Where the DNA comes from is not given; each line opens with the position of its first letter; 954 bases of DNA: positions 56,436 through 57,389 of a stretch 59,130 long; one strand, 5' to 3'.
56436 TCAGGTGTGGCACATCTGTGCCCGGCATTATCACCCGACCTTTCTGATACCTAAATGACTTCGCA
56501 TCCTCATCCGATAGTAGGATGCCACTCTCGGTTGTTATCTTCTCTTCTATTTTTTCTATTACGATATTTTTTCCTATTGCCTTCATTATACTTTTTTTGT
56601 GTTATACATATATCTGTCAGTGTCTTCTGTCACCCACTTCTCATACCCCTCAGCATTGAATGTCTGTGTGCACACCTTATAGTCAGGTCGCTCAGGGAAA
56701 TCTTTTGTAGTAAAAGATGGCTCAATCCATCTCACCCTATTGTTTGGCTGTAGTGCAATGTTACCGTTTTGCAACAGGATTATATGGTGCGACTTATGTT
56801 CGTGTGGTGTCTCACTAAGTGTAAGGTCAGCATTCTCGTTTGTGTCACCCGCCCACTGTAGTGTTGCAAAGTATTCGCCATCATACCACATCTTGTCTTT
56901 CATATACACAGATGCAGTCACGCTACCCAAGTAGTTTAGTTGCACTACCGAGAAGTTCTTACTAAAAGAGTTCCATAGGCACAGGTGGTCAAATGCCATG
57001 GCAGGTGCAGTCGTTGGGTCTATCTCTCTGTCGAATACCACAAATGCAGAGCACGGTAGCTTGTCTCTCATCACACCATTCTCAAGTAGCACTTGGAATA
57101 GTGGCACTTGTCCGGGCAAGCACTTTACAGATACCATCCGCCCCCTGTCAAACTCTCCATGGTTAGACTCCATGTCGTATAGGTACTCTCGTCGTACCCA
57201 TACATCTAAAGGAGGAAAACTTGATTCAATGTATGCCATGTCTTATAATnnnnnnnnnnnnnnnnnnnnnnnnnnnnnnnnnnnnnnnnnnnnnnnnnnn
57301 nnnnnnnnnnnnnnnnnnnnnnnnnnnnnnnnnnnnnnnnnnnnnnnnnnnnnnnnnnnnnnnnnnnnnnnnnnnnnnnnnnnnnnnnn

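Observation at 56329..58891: Phage-encoded GroEL plus GroES with an unknown 217-aa gene between them, under its own promoter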

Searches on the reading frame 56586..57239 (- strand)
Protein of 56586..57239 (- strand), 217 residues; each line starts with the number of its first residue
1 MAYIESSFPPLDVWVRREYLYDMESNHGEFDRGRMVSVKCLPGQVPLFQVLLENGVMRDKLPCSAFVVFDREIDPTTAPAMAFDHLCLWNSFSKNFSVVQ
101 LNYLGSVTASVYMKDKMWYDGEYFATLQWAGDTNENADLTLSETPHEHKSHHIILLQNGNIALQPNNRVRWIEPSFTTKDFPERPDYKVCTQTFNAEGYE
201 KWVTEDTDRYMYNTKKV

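Call 3: search_protein_families(library=pfam, proteins=[window:56586-57239:-], max_evalue=0.1)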
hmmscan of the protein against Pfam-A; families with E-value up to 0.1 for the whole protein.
window:56586-57239:- (217 aa): 0 families

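Call 4: search_protein_families(library=phrogs, proteins=[window:56586-57239:-], max_evalue=0.01)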
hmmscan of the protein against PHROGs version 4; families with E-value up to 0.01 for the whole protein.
window:56586-57239:- (217 aa): 1 family
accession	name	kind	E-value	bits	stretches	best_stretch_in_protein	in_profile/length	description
phrog_3704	-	moron, auxiliary metabolic gene and host takeover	2.2e-66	224.4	1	1-216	1-213/223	ferredoxin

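Call 6: search_dna_similar(query=window:56586-57239:-, collection=phages, mode=protein, max_rows=40)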
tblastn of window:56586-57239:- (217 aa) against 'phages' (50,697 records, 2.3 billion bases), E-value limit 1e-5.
Records with a match: 112; places in all: 114; records where one place covers at least 80% of the query: 111.
Best place of each record, by identity: <60% 112.
By first word of the organism name: Synechococcus 67; Prochlorococcus 16; Cyanophage 14; Pelagibacter 6; Flavobacterium 4; Marine 2; phage 1; Aphanizomenon 1; Pseudanabaena 1.
By host as written in the record: - 17; Synechococcus sp. 15; Synechococcus sp. WH7803 8; Synechococcus sp. WH8102 8; Synechococcus sp. MW02 6; Parasynechococcus marenigrum WH 8102 5; Synechococcus sp. WH 7803 4; Prochlorococcus sp. NATL2A 4; and 23 more.
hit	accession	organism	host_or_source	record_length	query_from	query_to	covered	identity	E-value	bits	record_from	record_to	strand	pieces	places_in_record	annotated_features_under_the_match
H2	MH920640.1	Synechococcus phage S-E7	Synechococcus sp. WH 7803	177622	1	215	99%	41.0%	2e-35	137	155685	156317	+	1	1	phosphoribosylaminoimidazole synthetase | hypothetical protein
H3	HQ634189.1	Synechococcus phage Syn30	Synechococcus sp. WH7803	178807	1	215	99%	41.0%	2e-35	137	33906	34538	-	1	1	hypothetical protein (x2)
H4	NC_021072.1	Synechococcus phage Syn30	Synechococcus sp. WH7803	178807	1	215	99%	41.0%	2e-35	137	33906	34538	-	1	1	ferredoxin | hypothetical protein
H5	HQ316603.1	Cyanophage S-SSM6b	Synechococcus sp. WH8109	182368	1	215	99%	40.6%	1e-36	141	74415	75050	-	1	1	hypothetical protein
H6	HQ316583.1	Synechococcus phage S-SSM4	Synechococcus sp. WH8018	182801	1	215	99%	40.6%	1e-36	141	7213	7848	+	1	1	hypothetical protein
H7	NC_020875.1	Synechococcus phage S-SSM4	Synechococcus sp. WH8018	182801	1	215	99%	40.6%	1e-36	141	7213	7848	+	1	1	ferredoxin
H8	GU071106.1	Synechococcus phage Syn19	Synechococcus sp. WH8109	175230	1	215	99%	40.6%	9e-36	138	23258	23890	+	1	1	purM: phosphoribosylaminoimidazole synthetase | hypothetical protein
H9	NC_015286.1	Synechococcus phage Syn19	Synechococcus sp. WH8109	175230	1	215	99%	40.6%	9e-36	138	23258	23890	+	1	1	purM: ferredoxin | hypothetical protein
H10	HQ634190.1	Cyanophage Syn2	Synechococcus sp. WH8012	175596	1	215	99%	40.6%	9e-36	138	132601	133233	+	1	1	hypothetical protein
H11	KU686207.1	Synechococcus phage S-CAM22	Synechococcus sp.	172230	1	216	100%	39.9%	5e-38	145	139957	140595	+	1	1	hypothetical protein | pyrophosphatase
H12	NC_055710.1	Synechococcus phage S-CAM22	Synechococcus sp.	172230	1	216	100%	39.9%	5e-38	145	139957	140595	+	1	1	ferredoxin | MazG-like pyrophosphatase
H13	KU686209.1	Synechococcus phage S-CAM22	Synechococcus sp.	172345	1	216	100%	39.9%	5e-38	145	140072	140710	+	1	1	hypothetical protein | pyrophosphatase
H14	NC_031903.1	Synechococcus phage S-CAM22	Synechococcus sp.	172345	1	216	100%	39.9%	5e-38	145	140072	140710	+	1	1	ferredoxin | MazG-like pyrophosphatase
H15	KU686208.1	Synechococcus phage S-CAM22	Synechococcus sp.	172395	1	216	100%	39.9%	5e-38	145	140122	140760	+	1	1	hypothetical protein | pyrophosphatase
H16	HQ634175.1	Cyanophage P-RSM1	Prochlorococcus MIT9303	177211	1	216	100%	39.9%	2e-36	140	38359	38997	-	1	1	hypothetical protein (x2)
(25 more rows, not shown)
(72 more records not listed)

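Call 13: search_protein_families(library=ncbifam, proteins=[window:56586-57239:-], max_evalue=0.1)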
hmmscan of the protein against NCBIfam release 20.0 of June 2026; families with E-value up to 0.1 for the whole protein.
window:56586-57239:- (217 aa): 0 families

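Call 14: search_solved_structures(query=window:56586-57239:-, max_evalue=10)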
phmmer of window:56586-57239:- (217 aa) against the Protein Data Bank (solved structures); distinct sequences matched with E-value up to 10: 1.
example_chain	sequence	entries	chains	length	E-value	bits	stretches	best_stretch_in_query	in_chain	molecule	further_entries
6k1h_Y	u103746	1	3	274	1.9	11.2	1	81-152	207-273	PTS system mannose-specific EIIC component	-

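Call 15: find_homologous_proteins(query=window:56586-57239:-, max_evalue=0.001)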
Query window:56586-57239:- (217 aa): 160 proteins with E <= 0.001 among 205 candidates; the best 120 are listed.
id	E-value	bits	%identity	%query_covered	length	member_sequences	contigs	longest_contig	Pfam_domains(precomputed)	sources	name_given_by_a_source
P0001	4.8e-139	479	92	100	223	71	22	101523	-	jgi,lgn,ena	jgi:hypothetical protein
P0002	9.7e-108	377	73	100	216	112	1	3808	-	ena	-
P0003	6.0e-107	374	71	98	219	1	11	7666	-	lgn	-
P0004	1.4e-85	304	63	100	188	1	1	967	-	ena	-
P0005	5.0e-81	289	59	100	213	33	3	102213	-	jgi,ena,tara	tara:strand:+ start:520 stop:1161 length:642 start_codon:yes stop_codon:yes gene_type:complete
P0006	6.3e-81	289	59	100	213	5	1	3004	-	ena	-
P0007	1.1e-78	282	59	99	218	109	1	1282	-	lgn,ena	-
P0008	1.2e-78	282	56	100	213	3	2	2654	-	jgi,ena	jgi:hypothetical protein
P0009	3.2e-78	280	58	99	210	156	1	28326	-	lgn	-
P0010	4.0e-78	280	58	98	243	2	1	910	-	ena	-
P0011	1.2e-77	278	56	99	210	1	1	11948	-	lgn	-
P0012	2.3e-77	278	57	99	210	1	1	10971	-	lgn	-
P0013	2.7e-77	277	57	99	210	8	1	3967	-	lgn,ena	-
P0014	2.9e-77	277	56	98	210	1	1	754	-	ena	-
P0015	1.1e-76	275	57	99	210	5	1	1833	-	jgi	-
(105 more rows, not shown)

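Call 17: find_encoding_contigs(protein=P0001, flank=8000, max_places=6)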
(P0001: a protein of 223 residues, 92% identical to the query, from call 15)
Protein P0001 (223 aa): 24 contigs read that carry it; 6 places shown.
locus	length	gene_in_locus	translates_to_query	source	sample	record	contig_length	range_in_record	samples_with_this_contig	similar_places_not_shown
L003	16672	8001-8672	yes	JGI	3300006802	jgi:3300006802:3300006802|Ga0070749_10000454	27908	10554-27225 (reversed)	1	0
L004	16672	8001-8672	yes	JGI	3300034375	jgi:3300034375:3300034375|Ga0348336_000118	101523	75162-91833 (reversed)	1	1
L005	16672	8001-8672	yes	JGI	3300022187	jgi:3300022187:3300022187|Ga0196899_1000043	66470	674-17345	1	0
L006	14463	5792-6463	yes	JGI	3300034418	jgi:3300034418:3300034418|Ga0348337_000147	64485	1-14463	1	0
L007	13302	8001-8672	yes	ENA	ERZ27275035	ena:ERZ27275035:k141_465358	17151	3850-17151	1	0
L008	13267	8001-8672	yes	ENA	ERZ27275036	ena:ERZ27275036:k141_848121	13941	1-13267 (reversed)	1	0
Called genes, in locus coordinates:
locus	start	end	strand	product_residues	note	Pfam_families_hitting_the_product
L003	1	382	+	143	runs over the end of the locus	-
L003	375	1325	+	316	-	PF21957:Zn_ribbon_16, PF19898:DUF6371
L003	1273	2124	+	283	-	-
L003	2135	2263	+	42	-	-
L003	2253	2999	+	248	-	PF12705:PDDEXK_1 (weak)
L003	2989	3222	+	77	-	-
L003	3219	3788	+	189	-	-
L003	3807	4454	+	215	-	-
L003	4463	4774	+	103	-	-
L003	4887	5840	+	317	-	PF00268:Ribonuc_red_sm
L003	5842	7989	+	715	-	PF03477:ATP-cone, PF00317:Ribonuc_red_lgN, PF02867:Ribonuc_red_lgC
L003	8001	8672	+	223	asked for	-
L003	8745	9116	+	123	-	PF00856:SET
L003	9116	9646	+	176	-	-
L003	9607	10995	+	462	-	PF00270:DEAD, PF04851:ResIII, PF18766:SWI2_SNF2, PF00271:Helicase_C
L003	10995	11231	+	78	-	-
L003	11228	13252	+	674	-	-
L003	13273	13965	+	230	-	PF01551:Peptidase_M23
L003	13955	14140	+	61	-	-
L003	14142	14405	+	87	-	PF11753:DUF3310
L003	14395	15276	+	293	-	PF09374:PG_binding_3 (faint), PF01471:PG_binding_1, PF01510:Amidase_2 (weak)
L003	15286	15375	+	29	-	-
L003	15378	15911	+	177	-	-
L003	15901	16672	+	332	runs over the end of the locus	PF03796:DnaB_C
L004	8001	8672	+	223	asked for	-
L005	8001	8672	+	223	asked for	-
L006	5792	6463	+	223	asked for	-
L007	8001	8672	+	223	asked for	-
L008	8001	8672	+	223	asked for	-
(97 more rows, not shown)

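Call 28: predict_structure(alignment_id=A1)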
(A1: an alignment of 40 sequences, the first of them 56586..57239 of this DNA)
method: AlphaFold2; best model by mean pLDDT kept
length: 217 residues; sequences in the alignment: 40
mean_pLDDT: 78.8   pTM: 0.77
mean pLDDT of the five models: 78.8, 74.5, 73.1, 72.1, 71.9
residues with pLDDT >= 90: 80; 70-90: 69; 50-70: 64; < 50: 4
segments of 3 or more residues with pLDDT < 50: none
pLDDT, mean of each block of 10 residues (from residue 1): 87 92 80 95 91 94 92 83 89 85 76 90 89 58 60 93 87 61 58 57 58 52
secondary structure, 60 per line:
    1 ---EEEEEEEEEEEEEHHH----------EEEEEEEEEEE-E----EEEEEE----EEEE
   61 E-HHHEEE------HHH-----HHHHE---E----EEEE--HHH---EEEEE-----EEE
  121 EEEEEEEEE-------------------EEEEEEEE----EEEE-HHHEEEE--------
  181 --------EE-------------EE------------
elements in order: E4-16 E30-40 E47-52 E57-61 E66-68 H83-86 E96-99 E108-112 E118-129 E149-156 E161-164 E169-172

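Call 32: fold_search(model_id=the predicted structure, library=pdb)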
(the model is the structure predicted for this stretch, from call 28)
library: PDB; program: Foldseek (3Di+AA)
matches with E <= 10: 587; with E <= 0.001: 0
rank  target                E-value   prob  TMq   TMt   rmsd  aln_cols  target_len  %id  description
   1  9ckj_F                1.1e-02  0.98  0.20  0.35  13.6       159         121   12  Co-crystal structure of 53BP1 tandem Tudor domains in complex with UNC9512 (released 2024-10-30)
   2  5ke2                  1.5e-02  0.97  0.24  0.25  13.2       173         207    9  Crystal structure of SETDB1 Tudor domain in complex with inhibitor XST06472A (released 2016-07-13)
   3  5ke3                  1.6e-02  0.96  0.24  0.25  13.9       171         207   12  Crystal structure of SETDB1 Tudor domain in complex with fragment MRT0181a (released 2016-08-03)
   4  5kh6                  2.1e-02  0.91  0.24  0.24  12.7       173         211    9  SETDB1 in complex with a fragment candidate (released 2016-09-21)
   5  6au2                  2.7e-02  0.87  0.23  0.24  12.6       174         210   10  Crystal structure of SETDB1 Tudor domain with aryl triazole fragments (released 2017-10-11)
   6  8t2d_A                3.4e-02  0.91  0.19  0.34  13.9       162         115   10  Ubiquitin variant i53:Mutant T12Y.T14E.L67R with 53BP1 Tudor domain (released 2024-03-27)
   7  7cd9_A                3.4e-02  0.84  0.21  0.21  12.9       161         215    9  Crystal Structure of SETDB1 tudor domain in complexed with Compound 6 (released 2021-04-07)
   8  5kch                  3.6e-02  0.80  0.22  0.23  12.8       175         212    9  SETDB1 in complex with an early stage, low affinity fragment candidate modelled at reduced occupancy into weak electron  (released 2016-07-27)
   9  7c9n_A                3.8e-02  0.80  0.21  0.21  12.7       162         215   10  Crystal structure of SETDB1 tudor domain in complexed with Compound 1. (released 2021-04-07)
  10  7cjt_A                3.8e-02  0.77  0.21  0.21  13.6       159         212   10  Crystal Structure of SETDB1 Tudor domain in complexed with (R,R)-59 (released 2021-04-14)
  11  6vip_A                4.0e-02  0.94  0.21  0.37  13.2       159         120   11  TUDOR DOMAIN OF TUMOR SUPPRESSOR P53BP1 WITH MFP-6008 (released 2020-02-12)
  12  9cux                  4.0e-02  0.75  0.21  0.21  14.1       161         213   10  Crystal Structure of SETDB1 Tudor domain in complex with UNC100016 (released 2024-10-02)
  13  6bhg_A                4.2e-02  0.82  0.21  0.22  13.1       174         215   10  Crystal structure of SETDB1 with a modified H3 peptide (released 2017-12-06)
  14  3dlm                  4.7e-02  0.84  0.23  0.24  13.0       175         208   10  Crystal structure of Tudor domain of human Histone-lysine N-methyltransferase SETDB1 (released 2008-08-12)
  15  8xv4_B                5.0e-02  0.44  0.20  0.19  16.1       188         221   13  Crystal structure of TTD-PHD domain of UHRF1 in complex with mStella peptide (residues 85-119) (released 2024-11-06)
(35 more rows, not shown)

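Call 33: search_dna_similar(query=window:56586-57239:-, collection=phages, mode=protein, max_rows=60, rows=spread)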
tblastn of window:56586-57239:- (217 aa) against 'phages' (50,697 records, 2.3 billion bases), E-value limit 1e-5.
Records with a match: 112; places in all: 114; records where one place covers at least 80% of the query: 111.
Best place of each record, by identity: <60% 112.
By first word of the organism name: Synechococcus 67; Prochlorococcus 16; Cyanophage 14; Pelagibacter 6; Flavobacterium 4; Marine 2; phage 1; Aphanizomenon 1; Pseudanabaena 1.
By host as written in the record: - 17; Synechococcus sp. 15; Synechococcus sp. WH7803 8; Synechococcus sp. WH8102 8; Synechococcus sp. MW02 6; Parasynechococcus marenigrum WH 8102 5; Synechococcus sp. WH 7803 4; Prochlorococcus sp. NATL2A 4; and 23 more.
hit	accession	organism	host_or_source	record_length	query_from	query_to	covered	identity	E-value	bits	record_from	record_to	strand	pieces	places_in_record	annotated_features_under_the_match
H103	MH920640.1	Synechococcus phage S-E7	Synechococcus sp. WH 7803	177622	1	215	99%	41.0%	2e-35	137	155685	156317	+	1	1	phosphoribosylaminoimidazole synthetase | hypothetical protein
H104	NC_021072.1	Synechococcus phage Syn30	Synechococcus sp. WH7803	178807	1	215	99%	41.0%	2e-35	137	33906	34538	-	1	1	ferredoxin | hypothetical protein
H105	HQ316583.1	Synechococcus phage S-SSM4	Synechococcus sp. WH8018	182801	1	215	99%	40.6%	1e-36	141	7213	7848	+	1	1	hypothetical protein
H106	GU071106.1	Synechococcus phage Syn19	Synechococcus sp. WH8109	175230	1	215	99%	40.6%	9e-36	138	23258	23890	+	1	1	purM: phosphoribosylaminoimidazole synthetase | hypothetical protein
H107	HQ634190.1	Cyanophage Syn2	Synechococcus sp. WH8012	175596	1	215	99%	40.6%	9e-36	138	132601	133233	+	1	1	hypothetical protein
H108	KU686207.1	Synechococcus phage S-CAM22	Synechococcus sp.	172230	1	216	100%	39.9%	5e-38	145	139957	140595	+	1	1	hypothetical protein | pyrophosphatase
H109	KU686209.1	Synechococcus phage S-CAM22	Synechococcus sp.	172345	1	216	100%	39.9%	5e-38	145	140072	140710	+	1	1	hypothetical protein | pyrophosphatase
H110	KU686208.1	Synechococcus phage S-CAM22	Synechococcus sp.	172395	1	216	100%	39.9%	5e-38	145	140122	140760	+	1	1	hypothetical protein | pyrophosphatase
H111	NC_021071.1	Cyanophage P-RSM1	Prochlorococcus MIT9303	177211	1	216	100%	39.9%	2e-36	140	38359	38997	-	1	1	ferredoxin | hypothetical protein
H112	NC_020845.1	Prochlorococcus phage MED4-213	Prochlorococcus MED4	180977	1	215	99%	39.8%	3e-37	142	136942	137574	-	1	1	ferredoxin | glycine dehydrogenase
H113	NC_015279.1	Synechococcus phage S-SM2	Synechococcus sp. WH8017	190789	1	216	100%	39.5%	3e-36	139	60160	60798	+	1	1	purM: ferredoxin | hypothetical protein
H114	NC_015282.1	Synechococcus phage S-SM1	Synechococcus sp. WH6501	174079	1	216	100%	39.5%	2e-34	134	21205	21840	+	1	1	purM: ferredoxin | hypothetical protein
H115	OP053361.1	Cyanophage S-TIM61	Synechococcus sp. CC9605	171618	1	214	99%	39.8%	2e-38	145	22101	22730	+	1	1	PurM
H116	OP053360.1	Cyanophage S-TIM66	Synechococcus sp. CC9605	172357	1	214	99%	39.8%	2e-38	145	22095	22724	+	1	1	PurM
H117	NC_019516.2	Cyanophage S-TIM5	Parasynechococcus marenigrum WH 8102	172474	1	214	99%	39.8%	2e-38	145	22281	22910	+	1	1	ferredoxin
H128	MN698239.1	Pelagibacter phage HTVC023P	Candidatus Pelagibacter sp. HTCC1062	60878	1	216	100%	38.0%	4e-36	139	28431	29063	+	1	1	phosphoribosylaminoimidazole synthetase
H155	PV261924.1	Synechococcus phage RN05-S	Synechococcus sp. MW02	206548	1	217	100%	31.2%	3e-27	114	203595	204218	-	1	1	PurM protein | methyltransferase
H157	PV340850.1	Synechococcus phage Sf-CH1b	Synechococcus sp. WH8102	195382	1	212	98%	31.5%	6e-25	107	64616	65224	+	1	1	PurM protein | SET domain-containing protein-lysine N-methyltransferase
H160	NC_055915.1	Flavobacterium phage vB_FspM_immuto_2-6A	Flavobacterium sp. LMO8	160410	1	212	98%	30.5%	9e-24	103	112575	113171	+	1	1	ferredoxin | tRNA(Ile2) C34 agmatinyltransferase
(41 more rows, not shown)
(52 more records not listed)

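Call 36: fold_search(model_id=the predicted structure, library=viral)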
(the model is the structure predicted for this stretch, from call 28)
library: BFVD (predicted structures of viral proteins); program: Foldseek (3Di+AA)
matches with E <= 10: 760; with E <= 0.001: 3
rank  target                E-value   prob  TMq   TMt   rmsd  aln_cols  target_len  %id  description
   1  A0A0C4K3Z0            2.7e-18  1.00  0.80  0.60  10.7       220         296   35  (no name in the UniProt tables at hand)
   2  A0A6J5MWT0            3.3e-10  1.00  0.62  0.59   4.6       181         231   24  Uncharacterized protein [uncultured Caudovirales phage]
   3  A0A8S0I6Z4            7.1e-05  1.00  0.30  0.53   2.1        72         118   30  (no name in the UniProt tables at hand)
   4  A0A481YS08            4.1e-03  0.95  0.19  0.11  18.6       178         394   11  SprT-like family protein [Marseillevirus LCMAC101]
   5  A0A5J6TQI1            9.9e-03  0.80  0.22  0.13  16.0       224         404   12  (no name in the UniProt tables at hand)
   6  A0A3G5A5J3            1.6e-02  0.41  0.22  0.22  18.9       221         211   11  Uncharacterized protein [Hyperionvirus sp.]
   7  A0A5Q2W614            1.6e-02  0.30  0.18  0.19  16.7       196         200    7  (no name in the UniProt tables at hand)
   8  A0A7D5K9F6            1.8e-02  0.96  0.23  0.38  16.9       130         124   11  Transcriptional regulator [Escherichia phage vB_EcoM_Ozark]
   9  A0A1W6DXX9            1.8e-02  0.84  0.22  0.38  14.9       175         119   10  Uncharacterized protein [Aeromonas phage phiA8-29]
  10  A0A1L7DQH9            2.7e-02  0.80  0.21  0.19  15.2       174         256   13  Uncharacterized protein [Ralstonia phage RS-PII-1]
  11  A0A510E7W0            3.5e-02  0.41  0.19  0.08  16.7       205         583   16  (no name in the UniProt tables at hand)
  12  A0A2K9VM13            3.7e-02  0.63  0.23  0.29  14.8       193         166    9  Transcriptional regulator [Shigella phage Sf25]
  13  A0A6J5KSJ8            4.1e-02  0.99  0.26  0.66   4.4        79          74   18  Uncharacterized protein [uncultured Caudovirales phage]
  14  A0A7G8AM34            5.1e-02  0.69  0.21  0.30  14.6       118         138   13  (no name in the UniProt tables at hand)
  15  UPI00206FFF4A         5.4e-02  0.13  0.16  0.14  18.3       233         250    8  (no name look-up for this kind of identifier)
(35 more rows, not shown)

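Call 41: find_encoding_contigs(protein=window:56586-57239:-, flank=6000, max_places=5)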
Protein window:56586-57239:- (217 aa): no gene with exactly this product is on record in the collection.

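Call 42: find_encoding_contigs(protein=P0003, flank=6000, max_places=5)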
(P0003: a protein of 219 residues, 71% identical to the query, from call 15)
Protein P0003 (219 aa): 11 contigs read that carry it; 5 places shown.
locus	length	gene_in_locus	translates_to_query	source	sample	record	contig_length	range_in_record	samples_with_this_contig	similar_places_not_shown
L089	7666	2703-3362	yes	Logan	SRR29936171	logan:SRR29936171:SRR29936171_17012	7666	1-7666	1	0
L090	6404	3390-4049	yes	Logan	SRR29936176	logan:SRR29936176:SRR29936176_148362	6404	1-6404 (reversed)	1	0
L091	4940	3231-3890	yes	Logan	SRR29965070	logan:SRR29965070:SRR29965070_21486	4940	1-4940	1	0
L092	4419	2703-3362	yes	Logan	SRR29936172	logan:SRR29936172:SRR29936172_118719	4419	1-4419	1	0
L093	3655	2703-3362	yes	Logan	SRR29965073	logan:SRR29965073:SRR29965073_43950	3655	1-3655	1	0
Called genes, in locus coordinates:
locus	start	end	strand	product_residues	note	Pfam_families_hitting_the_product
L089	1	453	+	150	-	?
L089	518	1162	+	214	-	-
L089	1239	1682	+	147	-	PF03013:Pyr_excise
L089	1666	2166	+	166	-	-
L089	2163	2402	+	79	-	-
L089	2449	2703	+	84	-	-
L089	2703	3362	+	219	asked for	-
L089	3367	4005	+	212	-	PF02511:Thy1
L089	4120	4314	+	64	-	-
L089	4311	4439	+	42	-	-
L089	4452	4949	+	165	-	-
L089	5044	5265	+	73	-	-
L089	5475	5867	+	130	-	PF25735:Phage_L5_gp82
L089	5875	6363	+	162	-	-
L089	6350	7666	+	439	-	?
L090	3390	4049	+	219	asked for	-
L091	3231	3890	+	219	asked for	-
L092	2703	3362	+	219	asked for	-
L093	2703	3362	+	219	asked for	-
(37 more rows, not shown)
